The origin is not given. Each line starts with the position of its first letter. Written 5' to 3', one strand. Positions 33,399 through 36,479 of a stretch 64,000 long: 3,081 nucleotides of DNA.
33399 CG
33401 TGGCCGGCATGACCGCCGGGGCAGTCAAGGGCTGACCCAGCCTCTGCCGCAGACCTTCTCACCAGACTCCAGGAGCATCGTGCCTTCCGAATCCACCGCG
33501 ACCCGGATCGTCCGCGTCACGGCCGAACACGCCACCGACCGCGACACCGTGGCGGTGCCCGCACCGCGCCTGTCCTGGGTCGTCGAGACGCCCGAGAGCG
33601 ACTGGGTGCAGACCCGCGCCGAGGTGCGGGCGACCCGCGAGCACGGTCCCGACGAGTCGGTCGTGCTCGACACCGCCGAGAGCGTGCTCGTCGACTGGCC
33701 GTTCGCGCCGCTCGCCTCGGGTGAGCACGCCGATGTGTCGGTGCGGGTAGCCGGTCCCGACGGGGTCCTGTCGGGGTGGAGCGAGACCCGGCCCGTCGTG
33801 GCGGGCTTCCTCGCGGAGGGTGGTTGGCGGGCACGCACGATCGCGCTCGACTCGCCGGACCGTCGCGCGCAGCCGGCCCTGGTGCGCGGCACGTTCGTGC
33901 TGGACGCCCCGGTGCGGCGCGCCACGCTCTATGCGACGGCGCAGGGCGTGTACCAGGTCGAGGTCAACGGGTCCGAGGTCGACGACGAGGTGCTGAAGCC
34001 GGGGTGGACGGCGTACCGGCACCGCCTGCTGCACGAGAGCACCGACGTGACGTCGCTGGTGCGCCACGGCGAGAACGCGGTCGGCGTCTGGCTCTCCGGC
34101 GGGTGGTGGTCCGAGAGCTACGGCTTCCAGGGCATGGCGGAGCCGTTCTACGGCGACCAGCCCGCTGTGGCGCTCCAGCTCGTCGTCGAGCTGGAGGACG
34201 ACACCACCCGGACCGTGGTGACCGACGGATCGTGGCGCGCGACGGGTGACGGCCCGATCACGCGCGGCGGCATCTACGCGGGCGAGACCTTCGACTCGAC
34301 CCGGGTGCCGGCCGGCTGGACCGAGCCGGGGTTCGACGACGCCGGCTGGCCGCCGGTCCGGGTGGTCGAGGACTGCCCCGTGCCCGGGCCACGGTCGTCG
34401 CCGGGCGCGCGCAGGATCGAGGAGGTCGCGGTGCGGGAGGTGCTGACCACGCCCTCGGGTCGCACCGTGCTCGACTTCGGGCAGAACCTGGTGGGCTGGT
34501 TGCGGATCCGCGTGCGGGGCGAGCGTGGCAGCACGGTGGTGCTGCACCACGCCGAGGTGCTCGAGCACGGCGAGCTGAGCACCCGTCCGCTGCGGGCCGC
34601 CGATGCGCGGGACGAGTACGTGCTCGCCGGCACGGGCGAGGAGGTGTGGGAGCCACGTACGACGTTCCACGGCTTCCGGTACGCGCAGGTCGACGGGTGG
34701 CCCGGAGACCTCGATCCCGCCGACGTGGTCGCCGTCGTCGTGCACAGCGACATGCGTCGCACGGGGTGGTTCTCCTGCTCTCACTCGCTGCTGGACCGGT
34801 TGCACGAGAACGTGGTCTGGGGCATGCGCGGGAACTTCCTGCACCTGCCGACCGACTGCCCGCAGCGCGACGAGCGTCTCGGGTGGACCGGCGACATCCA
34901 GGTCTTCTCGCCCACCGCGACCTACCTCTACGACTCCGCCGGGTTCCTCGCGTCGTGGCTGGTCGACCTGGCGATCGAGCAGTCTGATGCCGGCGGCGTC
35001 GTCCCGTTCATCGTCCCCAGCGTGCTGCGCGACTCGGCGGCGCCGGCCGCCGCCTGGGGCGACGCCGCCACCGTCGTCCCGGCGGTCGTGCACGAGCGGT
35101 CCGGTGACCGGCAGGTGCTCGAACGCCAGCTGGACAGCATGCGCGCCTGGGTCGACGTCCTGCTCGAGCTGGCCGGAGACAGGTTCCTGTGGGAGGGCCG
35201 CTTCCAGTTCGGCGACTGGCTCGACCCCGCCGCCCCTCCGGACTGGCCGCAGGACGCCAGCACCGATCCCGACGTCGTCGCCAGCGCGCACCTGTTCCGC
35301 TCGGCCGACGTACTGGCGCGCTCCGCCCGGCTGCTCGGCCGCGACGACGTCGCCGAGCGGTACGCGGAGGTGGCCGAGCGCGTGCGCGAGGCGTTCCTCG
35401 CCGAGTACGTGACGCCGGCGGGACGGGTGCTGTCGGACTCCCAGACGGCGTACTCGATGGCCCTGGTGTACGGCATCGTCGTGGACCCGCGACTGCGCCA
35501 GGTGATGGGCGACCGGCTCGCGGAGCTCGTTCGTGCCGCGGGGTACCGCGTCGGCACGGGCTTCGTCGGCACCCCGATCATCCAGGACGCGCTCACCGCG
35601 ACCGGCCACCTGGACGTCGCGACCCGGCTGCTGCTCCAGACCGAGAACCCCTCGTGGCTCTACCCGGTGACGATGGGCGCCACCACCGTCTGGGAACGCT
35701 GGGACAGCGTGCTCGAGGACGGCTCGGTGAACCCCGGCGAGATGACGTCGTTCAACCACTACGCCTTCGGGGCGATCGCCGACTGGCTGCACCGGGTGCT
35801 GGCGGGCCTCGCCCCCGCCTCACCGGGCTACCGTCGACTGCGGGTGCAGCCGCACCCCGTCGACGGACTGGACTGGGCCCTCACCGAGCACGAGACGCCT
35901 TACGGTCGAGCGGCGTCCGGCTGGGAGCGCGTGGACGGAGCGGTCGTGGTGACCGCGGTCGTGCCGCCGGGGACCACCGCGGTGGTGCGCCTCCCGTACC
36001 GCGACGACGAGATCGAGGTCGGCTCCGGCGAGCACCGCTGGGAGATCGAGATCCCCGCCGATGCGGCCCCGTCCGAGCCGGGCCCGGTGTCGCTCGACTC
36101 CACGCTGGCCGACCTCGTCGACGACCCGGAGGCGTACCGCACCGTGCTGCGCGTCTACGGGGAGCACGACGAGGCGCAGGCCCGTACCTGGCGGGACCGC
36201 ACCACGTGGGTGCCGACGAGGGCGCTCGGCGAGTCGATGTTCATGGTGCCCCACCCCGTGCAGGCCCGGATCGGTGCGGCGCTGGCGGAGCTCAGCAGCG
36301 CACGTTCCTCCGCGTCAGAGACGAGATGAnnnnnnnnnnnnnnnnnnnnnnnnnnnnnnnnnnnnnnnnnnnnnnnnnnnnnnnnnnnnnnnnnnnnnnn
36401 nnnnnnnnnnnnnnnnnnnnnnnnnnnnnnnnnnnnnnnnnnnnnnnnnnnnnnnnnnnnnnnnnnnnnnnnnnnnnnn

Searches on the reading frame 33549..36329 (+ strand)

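Call 7: search_protein_families(library=pfam, proteins=[window:33549-36329:+], max_evalue=0.01)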
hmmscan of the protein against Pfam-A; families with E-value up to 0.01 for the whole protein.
window:33549-36329:+ (926 aa): 5 families
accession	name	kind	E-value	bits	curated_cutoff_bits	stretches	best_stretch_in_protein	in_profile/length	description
PF17389.8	Bac_rhamnosid6H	-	2.8e-118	395.5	24.5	1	403-750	1-338/339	Bacterial alpha-L-rhamnosidase 6 hairpin glycosidase domain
PF08531.16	Bac_rhamnosid_N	-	6.3e-52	176.3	25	1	122-274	3-154/172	Alpha-L-rhamnosidase N-terminal domain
PF05592.18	Bac_rhamnosid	-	1.1e-34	118.9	22.2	1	300-399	2-102/102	Bacterial alpha-L-rhamnosidase concanavalin-like domain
PF17390.7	Bac_rhamnosid_C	-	1.7e-19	69.8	22.1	1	753-829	1-77/78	Bacterial alpha-L-rhamnosidase C-terminal domain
PF25788.1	Ig_Rha78A_N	-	2.4e-16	60.4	27.4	1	3-88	17-104/105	Rha78A-like, N-terminal immunoglobulin domain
